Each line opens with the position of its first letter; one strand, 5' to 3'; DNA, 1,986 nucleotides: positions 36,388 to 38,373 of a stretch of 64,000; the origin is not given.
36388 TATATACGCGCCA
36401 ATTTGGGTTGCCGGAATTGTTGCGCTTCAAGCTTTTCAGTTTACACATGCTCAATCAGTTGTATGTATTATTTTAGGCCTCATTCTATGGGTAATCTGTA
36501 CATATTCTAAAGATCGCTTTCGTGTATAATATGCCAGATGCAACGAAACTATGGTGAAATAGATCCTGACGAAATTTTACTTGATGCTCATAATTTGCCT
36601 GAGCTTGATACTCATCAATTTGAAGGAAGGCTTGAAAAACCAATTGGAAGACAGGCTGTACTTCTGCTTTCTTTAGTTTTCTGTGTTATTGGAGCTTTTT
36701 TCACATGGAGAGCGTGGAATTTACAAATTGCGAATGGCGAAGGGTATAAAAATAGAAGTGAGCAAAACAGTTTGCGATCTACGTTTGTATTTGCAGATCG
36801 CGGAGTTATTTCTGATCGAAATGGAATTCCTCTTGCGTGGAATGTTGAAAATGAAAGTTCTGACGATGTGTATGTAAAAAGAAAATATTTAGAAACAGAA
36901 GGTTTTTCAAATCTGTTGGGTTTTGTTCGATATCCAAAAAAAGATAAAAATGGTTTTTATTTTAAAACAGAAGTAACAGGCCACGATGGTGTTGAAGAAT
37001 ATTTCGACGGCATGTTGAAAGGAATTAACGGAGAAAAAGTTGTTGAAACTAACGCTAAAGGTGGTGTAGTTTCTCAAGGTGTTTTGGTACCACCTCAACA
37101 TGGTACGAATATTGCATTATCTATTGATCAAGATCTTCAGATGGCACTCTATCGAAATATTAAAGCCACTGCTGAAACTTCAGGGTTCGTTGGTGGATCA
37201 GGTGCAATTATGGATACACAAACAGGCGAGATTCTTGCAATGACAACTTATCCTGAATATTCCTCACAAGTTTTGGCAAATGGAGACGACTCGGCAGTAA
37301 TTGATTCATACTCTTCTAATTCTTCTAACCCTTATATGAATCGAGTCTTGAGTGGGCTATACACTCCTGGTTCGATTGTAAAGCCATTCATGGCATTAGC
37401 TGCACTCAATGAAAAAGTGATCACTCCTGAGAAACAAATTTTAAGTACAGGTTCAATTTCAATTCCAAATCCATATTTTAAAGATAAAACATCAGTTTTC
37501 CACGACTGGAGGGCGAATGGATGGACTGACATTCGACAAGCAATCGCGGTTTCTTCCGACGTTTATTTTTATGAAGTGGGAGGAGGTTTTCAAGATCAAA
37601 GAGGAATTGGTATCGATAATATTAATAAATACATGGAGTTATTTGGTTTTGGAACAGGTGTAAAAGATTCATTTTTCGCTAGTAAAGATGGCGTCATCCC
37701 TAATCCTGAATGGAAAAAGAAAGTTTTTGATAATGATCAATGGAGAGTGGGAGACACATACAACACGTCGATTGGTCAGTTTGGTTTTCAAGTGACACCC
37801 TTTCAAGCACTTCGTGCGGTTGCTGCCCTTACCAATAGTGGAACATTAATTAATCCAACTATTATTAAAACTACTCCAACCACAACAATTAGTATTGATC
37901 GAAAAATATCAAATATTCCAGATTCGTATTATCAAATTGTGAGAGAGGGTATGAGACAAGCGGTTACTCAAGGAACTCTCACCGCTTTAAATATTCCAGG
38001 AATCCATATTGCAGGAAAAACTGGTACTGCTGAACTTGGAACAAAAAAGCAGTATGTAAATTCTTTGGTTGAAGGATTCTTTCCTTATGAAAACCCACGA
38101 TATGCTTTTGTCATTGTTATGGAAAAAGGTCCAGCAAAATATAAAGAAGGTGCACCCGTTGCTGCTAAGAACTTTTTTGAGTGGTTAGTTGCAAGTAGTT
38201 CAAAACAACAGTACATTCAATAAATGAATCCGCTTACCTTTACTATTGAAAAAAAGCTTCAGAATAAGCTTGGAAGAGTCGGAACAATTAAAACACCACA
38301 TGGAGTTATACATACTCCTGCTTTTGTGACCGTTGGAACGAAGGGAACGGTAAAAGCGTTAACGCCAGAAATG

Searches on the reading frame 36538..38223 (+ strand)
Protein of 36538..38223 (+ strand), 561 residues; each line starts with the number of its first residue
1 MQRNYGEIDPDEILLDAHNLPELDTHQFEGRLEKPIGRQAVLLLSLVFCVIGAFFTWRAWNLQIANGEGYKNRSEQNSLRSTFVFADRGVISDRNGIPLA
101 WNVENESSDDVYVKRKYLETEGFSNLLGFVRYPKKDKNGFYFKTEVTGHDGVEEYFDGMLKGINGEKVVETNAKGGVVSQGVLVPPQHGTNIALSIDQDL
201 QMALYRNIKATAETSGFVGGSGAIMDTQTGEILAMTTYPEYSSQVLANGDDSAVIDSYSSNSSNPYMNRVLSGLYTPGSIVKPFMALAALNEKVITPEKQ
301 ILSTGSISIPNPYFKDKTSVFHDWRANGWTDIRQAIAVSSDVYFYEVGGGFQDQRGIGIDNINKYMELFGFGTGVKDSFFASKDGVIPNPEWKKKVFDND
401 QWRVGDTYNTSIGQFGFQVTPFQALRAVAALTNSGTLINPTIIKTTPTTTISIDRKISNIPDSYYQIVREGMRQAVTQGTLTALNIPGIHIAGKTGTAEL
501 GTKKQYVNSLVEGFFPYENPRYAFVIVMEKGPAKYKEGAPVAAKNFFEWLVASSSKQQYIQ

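Call 24: find_encoding_contigs(protein=window:36538-38223:+, flank=8000, max_places=2)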
Protein window:36538-38223:+ (561 aa): 1 contig read that carries it; 1 place shown.
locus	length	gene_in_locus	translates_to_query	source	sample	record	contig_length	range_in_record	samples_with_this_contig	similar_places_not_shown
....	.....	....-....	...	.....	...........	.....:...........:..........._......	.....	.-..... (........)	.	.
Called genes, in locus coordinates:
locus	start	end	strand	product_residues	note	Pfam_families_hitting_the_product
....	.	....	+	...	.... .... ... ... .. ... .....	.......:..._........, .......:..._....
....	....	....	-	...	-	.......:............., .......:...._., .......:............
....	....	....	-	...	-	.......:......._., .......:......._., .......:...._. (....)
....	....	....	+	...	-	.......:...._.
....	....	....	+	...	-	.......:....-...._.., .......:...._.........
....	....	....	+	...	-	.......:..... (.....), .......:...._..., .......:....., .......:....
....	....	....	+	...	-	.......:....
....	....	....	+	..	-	-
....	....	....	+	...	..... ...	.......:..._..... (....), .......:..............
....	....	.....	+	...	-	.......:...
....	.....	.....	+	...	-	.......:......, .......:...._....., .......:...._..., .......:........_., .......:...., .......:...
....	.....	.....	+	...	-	?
